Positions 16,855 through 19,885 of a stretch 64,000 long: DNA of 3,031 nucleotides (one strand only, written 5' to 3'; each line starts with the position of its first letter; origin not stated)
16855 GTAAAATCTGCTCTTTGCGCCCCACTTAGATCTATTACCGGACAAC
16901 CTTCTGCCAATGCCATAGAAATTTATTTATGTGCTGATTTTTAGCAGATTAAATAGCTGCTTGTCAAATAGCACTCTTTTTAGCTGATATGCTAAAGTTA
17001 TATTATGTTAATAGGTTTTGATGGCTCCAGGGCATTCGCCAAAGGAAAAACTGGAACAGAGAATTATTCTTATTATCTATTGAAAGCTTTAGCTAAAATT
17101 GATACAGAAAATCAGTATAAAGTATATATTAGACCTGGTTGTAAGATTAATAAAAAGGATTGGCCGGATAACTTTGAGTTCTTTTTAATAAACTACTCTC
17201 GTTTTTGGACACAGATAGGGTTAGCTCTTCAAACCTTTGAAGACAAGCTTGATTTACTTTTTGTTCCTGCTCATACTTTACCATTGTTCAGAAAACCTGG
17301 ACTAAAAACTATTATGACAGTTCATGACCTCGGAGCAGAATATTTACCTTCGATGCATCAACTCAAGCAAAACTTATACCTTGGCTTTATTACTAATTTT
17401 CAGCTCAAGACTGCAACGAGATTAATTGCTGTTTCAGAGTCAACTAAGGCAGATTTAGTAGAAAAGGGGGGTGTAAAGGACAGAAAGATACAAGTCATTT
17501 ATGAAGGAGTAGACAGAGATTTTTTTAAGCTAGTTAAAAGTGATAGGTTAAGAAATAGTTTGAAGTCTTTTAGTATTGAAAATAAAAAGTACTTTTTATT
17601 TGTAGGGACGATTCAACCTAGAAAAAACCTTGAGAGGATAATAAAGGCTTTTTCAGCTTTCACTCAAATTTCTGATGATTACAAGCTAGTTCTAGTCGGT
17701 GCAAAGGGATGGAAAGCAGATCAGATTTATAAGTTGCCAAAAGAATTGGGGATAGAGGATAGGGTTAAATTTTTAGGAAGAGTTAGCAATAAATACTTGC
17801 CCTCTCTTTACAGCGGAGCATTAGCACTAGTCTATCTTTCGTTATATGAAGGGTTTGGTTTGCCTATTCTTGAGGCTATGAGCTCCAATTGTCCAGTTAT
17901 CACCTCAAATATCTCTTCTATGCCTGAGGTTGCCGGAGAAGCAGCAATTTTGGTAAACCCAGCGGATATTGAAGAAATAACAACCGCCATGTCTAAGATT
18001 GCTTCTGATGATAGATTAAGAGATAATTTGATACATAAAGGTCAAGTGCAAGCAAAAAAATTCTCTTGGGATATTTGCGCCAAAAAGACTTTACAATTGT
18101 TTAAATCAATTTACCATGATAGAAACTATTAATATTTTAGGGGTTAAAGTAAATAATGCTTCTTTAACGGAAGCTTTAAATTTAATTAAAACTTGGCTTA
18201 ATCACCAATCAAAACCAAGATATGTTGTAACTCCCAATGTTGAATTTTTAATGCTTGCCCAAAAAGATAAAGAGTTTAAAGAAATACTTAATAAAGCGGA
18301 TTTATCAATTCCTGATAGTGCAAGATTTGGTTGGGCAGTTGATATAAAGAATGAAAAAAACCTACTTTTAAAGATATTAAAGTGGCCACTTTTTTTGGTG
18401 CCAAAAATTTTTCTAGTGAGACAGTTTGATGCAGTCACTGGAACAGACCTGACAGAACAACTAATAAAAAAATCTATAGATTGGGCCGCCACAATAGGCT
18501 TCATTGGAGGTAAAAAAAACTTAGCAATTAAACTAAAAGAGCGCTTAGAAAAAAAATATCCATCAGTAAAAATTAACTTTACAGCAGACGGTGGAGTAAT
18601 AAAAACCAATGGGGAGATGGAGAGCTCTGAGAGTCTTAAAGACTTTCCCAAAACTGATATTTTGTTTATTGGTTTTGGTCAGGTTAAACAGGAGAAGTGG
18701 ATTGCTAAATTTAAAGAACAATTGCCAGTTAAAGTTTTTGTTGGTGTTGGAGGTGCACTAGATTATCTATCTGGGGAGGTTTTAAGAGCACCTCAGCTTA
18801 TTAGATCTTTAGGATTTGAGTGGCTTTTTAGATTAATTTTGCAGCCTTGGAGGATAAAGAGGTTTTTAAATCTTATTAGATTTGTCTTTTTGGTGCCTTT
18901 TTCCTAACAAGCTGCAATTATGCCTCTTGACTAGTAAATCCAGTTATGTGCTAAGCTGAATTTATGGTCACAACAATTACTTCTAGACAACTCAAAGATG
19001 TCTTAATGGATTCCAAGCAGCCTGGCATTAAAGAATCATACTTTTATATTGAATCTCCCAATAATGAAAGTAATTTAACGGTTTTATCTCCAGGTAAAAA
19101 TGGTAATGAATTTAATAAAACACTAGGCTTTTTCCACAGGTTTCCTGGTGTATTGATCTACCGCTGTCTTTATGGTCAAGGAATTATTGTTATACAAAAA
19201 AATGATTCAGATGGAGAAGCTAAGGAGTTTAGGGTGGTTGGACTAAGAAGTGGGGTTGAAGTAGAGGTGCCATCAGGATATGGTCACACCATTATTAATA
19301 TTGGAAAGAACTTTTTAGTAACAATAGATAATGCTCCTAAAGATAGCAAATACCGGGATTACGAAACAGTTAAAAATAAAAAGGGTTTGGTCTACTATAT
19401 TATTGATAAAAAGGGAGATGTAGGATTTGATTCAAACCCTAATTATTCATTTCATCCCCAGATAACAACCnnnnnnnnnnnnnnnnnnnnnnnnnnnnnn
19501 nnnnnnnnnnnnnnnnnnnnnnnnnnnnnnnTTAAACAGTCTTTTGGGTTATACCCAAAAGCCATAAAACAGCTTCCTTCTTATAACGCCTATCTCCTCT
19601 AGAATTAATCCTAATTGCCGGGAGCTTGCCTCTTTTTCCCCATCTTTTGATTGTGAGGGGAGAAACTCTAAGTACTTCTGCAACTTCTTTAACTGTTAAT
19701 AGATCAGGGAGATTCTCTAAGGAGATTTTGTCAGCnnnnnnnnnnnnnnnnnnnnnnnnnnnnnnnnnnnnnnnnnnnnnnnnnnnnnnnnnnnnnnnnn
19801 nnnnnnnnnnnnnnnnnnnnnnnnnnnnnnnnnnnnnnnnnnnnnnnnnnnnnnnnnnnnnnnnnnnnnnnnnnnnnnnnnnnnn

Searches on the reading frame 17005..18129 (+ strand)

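Call 11: search_protein_families(library=pfam, proteins=[window:17005-18129:+], max_evalue=0.001)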
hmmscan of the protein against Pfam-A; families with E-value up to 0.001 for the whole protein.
window:17005-18129:+ (375 aa): 6 families
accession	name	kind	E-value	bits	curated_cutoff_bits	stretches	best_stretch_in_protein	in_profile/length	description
PF00534.26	Glycos_transf_1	-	3.4e-37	128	26.4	1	188-347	9-170/172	Glycosyl transferases group 1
PF13692.12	Glyco_trans_1_4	-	2.3e-28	99.6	27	1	195-335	2-142/142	Glycosyl transferases group 1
PF13439.12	Glyco_transf_4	-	3.8e-13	50.3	28.5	1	17-172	3-169/170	Glycosyltransferase Family 4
PF13524.12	Glyco_trans_1_2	-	1.8e-06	28.4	25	1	224-350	13-129/144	Glycosyl transferase-like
PF20706.3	GT4-conflict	-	0.0003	20.3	26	1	194-305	197-315/385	Family 4 Glycosyltransferase in conflict systems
PF13579.12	Glyco_trans_4_4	-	0.00041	21.2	29.7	1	96-166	90-156/158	Glycosyl transferase 4-like domain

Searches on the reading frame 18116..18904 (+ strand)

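Call 11: search_protein_families(library=pfam, proteins=[window:18116-18904:+], max_evalue=0.001)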
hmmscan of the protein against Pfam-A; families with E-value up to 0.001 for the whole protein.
window:18116-18904:+ (263 aa): 1 family
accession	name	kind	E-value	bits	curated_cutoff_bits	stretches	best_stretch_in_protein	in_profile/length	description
PF03808.19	Glyco_tran_WecG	-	2e-36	125.8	27.4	1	104-250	23-167/168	Glycosyl transferase WecG/TagA/CpsF family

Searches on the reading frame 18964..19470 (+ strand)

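Call 11: search_protein_families(library=pfam, proteins=[window:18964-19470:+], max_evalue=0.001)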
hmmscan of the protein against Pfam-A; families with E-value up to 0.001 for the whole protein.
window:18964-19470:+ (169 aa): 1 family
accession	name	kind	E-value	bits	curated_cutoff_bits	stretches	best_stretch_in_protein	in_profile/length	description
PF06560.17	GPI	-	2.2e-18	66.6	20.7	1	37-153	53-172/182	Glucose-6-phosphate isomerase (GPI)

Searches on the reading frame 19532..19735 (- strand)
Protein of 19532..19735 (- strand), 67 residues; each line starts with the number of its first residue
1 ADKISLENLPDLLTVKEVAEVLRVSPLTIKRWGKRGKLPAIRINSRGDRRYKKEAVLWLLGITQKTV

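Call 11: search_protein_families(library=pfam, proteins=[window:19532-19735:-], max_evalue=0.001)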
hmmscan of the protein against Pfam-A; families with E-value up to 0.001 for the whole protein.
window:19532-19735:- (67 aa): 3 families
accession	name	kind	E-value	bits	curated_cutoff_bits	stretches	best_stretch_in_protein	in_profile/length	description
PF12728.13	HTH_17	-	4.2e-11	43.4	27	1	12-56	1-43/51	Helix-turn-helix domain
PF13411.12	MerR_1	-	2.2e-10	40.9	21.6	1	14-62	2-49/69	MerR HTH family regulatory protein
PF00376.29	MerR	-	1.1e-07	32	28.2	1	14-51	1-38/38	MerR family regulatory protein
